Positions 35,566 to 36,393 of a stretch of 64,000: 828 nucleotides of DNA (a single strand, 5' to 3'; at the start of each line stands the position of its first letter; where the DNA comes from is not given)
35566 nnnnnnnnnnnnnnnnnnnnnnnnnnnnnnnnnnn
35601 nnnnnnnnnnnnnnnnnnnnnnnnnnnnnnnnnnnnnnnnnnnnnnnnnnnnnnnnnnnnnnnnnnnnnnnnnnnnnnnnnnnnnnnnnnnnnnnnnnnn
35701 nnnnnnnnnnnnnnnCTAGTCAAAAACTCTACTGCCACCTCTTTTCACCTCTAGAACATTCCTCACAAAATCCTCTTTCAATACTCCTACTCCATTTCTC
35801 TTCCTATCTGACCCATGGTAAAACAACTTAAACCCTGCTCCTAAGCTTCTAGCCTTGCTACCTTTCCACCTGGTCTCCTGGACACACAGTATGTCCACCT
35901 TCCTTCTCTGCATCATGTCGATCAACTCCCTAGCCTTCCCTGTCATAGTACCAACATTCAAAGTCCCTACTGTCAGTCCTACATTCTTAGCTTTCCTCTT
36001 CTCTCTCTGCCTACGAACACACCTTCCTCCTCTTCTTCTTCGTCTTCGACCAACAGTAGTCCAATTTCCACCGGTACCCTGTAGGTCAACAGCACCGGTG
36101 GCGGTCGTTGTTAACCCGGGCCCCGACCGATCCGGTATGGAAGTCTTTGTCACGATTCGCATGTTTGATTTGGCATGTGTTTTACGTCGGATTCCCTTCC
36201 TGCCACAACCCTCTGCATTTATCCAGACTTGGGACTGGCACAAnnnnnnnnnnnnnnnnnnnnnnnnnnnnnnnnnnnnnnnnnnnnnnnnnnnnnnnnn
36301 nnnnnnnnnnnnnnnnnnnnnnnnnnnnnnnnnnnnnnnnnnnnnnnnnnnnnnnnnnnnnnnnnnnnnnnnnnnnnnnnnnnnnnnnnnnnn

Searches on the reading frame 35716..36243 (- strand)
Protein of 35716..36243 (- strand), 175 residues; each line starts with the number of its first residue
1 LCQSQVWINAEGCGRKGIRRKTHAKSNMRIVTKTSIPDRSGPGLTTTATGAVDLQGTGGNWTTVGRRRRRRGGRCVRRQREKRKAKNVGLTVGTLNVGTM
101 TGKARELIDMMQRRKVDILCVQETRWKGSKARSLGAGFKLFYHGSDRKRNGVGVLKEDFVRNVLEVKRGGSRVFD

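Call 16: search_protein_families(library=pfam, proteins=[window:35716-36243:-], max_evalue=0.001)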
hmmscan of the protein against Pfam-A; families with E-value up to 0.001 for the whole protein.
window:35716-36243:- (175 aa): 1 family
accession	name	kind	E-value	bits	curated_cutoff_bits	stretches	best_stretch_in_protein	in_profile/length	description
PF03372.29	Exo_endo_phos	-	1.1e-05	25.8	24.5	1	94-155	2-76/225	Endonuclease/Exonuclease/phosphatase family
